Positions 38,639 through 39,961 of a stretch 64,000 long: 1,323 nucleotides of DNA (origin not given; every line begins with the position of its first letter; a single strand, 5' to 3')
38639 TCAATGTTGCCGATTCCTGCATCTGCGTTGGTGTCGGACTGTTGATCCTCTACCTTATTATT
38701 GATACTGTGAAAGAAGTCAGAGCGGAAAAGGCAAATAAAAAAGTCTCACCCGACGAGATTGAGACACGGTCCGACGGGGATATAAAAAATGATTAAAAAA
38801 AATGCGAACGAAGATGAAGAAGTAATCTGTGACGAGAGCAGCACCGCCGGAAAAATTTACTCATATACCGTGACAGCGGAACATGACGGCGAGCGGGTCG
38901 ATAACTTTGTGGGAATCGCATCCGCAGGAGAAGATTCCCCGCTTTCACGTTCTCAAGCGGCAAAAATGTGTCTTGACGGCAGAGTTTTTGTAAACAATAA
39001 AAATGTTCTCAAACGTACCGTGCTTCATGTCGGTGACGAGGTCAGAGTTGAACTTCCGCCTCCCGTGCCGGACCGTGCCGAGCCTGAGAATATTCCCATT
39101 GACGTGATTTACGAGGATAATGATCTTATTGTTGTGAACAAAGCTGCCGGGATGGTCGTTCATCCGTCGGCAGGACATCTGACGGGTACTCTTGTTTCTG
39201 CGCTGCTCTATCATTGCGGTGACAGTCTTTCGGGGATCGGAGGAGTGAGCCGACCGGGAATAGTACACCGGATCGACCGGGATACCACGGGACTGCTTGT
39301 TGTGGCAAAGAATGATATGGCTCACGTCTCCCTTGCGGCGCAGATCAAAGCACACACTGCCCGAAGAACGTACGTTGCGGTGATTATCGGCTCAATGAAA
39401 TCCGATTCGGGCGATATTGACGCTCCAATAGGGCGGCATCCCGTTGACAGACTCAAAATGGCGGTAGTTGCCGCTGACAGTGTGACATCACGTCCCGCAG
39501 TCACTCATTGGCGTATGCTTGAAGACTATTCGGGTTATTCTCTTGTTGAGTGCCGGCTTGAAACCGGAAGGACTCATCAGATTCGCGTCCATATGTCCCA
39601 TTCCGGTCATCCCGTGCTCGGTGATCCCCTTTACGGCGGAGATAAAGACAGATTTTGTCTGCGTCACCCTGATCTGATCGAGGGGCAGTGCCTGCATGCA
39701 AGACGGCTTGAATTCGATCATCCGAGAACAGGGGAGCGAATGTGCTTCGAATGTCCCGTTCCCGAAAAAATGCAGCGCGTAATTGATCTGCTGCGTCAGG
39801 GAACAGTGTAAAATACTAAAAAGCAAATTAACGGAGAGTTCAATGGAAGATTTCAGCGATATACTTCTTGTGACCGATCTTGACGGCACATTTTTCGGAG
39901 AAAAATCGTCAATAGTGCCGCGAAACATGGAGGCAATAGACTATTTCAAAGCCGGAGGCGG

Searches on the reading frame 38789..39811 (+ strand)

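Call 23: search_protein_families(library=ncbifam, proteins=[window:38789-39811:+])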
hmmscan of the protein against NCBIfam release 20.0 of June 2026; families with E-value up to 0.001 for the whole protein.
window:38789-39811:+ (340 aa): 6 families
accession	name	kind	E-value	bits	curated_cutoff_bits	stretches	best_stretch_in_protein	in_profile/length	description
TIGR00005.1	rluA_subfam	subfamily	2.4e-89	299.6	192.7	1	51-335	18-297/298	RluA family pseudouridine synthase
NF008385.0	PRK11180.1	equivalog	5.5e-76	256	351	1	26-337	9-314/325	23S rRNA pseudouridine(1911/1915/1917) synthase RluD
NF008249.0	PRK11025.1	equivalog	4.9e-42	143.9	378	1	26-337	11-315/317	23S rRNA pseudouridine(955/2504/2580) synthase RluC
NF008321.0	PRK11112.1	equivalog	2.3e-31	109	328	1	104-333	2-232/257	tRNA pseudouridine(65) synthase TruC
NF007543.0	PRK10158.1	equivalog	1e-23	84.2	286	1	99-324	9-217/219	bifunctional tRNA pseudouridine(32) synthase/23S rRNA pseudouridine(746) synthase RluA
TIGR01621.1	RluA-like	hypoth_equivalog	1.7e-21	76.5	222.3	1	104-311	2-185/217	TIGR01621 family pseudouridine synthase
